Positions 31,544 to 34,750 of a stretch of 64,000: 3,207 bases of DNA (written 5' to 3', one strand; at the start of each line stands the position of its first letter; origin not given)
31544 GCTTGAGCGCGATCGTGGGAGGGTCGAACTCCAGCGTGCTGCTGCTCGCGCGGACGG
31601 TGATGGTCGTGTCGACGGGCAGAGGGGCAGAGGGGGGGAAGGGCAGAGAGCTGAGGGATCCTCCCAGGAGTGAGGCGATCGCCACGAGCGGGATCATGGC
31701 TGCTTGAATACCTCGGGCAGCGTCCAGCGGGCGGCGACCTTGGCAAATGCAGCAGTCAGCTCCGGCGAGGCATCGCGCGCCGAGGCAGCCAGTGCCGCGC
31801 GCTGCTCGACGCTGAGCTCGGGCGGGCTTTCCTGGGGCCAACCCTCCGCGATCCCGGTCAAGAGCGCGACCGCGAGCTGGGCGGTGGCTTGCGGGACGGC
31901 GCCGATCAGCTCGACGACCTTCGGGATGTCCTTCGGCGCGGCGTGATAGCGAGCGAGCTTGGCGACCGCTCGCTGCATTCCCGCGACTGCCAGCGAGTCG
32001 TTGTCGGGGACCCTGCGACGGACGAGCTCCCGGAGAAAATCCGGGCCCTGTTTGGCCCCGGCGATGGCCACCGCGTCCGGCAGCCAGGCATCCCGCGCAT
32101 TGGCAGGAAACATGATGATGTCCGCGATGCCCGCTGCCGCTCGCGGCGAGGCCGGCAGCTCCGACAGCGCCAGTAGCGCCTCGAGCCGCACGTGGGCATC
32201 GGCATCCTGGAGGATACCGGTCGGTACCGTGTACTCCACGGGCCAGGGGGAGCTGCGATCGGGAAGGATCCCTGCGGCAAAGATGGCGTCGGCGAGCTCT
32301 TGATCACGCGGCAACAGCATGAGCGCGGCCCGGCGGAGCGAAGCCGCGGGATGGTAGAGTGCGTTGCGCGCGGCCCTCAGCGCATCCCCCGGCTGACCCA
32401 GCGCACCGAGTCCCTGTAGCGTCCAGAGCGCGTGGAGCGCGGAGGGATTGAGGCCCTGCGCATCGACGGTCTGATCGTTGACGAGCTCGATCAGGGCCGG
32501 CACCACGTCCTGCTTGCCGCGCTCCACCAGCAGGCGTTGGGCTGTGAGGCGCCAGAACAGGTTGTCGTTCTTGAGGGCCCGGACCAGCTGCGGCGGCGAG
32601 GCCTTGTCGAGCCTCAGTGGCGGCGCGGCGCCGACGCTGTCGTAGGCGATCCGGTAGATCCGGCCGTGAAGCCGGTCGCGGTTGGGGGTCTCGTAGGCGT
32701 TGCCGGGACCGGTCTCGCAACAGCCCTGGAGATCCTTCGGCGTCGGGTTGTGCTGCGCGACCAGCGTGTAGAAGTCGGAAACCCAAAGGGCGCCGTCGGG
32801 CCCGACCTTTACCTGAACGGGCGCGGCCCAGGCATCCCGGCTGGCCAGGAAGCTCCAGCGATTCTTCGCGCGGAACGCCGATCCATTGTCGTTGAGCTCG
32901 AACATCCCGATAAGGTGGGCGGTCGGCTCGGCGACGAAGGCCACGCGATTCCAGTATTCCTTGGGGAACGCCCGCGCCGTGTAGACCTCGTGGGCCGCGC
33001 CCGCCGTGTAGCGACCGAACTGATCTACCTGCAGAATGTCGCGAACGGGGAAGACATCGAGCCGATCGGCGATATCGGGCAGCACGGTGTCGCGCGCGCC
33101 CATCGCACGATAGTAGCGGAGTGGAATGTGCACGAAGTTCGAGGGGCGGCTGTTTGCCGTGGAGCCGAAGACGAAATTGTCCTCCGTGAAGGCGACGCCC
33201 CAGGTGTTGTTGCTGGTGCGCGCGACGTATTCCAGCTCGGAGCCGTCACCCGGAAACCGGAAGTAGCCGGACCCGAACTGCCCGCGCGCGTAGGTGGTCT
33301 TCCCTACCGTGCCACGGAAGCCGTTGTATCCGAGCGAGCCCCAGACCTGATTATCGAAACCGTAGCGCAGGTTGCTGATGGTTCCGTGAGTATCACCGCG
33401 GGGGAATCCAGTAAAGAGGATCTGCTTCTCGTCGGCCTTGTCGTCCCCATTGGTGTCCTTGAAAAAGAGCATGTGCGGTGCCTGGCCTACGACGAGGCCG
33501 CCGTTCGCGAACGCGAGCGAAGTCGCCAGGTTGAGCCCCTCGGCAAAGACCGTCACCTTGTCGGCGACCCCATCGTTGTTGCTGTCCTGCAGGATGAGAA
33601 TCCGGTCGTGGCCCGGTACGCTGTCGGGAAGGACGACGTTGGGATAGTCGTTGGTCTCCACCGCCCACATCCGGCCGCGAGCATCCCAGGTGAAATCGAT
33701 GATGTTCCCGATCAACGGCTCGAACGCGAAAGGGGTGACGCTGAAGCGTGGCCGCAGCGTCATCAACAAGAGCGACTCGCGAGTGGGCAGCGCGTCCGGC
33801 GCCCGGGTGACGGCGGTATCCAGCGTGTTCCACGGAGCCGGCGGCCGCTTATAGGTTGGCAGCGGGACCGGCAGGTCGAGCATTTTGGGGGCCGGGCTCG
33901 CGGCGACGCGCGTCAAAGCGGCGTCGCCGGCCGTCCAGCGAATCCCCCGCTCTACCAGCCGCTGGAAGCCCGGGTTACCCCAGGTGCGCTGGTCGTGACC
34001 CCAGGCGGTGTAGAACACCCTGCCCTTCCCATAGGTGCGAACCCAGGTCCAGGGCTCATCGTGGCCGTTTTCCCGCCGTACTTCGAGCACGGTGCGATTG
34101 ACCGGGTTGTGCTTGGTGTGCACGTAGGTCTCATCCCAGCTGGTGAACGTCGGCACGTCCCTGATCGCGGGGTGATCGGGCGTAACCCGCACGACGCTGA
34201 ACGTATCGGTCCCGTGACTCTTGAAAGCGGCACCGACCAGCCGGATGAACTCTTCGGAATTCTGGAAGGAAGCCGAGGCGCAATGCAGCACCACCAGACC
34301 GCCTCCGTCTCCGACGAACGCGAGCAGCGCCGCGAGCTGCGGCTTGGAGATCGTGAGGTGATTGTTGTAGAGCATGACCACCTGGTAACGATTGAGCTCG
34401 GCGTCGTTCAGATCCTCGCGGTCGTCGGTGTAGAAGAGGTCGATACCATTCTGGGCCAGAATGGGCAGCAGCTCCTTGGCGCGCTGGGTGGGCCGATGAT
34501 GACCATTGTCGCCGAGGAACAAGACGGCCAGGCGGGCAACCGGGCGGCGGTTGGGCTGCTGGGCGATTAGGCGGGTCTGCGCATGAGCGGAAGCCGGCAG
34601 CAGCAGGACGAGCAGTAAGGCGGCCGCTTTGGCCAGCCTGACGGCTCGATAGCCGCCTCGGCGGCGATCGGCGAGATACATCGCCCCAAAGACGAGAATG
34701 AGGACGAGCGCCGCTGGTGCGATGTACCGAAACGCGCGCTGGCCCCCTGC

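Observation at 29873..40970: Eight-gene overlap-coupled operon linking a membrane Ser/Thr kinase, OM barrel, ceramidase, transporter-dehydrogenase fusion, azurin, P-loop kinase-like protein and methyltransferase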

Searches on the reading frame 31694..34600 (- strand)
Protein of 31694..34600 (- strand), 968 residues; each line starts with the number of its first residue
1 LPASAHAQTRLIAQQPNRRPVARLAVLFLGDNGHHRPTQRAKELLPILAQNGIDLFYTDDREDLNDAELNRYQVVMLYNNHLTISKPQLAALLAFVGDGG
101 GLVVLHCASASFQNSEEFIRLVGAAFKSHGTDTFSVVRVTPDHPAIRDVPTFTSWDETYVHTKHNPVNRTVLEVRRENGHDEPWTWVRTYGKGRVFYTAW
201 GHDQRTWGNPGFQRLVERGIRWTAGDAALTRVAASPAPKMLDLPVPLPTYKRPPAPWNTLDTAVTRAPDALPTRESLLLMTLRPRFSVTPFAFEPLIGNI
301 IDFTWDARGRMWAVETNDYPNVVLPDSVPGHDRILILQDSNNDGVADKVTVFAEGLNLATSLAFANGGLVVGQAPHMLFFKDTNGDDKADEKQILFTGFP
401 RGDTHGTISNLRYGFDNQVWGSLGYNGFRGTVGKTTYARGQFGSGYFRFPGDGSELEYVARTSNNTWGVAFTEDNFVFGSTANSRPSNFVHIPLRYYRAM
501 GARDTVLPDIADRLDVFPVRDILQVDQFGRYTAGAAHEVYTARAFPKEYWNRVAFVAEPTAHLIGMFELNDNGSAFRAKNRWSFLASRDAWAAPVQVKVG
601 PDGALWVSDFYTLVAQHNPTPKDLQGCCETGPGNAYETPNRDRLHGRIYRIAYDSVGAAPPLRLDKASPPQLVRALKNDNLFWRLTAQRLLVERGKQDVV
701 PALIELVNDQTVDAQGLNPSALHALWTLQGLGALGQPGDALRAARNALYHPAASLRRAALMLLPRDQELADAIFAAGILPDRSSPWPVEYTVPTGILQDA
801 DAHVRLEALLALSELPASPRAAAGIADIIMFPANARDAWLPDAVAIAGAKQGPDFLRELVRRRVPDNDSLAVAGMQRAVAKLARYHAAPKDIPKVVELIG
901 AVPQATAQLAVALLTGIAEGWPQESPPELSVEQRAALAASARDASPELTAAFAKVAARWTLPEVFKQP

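Call 50: search_solved_structures(query=window:31694-34600:-, max_evalue=0.01)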
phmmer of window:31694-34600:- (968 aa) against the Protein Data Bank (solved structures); distinct sequences matched with E-value up to 0.01: 3.
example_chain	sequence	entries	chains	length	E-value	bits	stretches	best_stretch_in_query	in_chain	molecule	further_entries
4e5v_A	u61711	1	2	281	1.5e-06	29.8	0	18-122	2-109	Putative thua-like protein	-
9rhz_A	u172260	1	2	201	0.0012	20.2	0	666-722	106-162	ALPHAREP bE5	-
1t0b_A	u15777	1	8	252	0.0017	19.7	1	59-224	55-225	ThuA-like protein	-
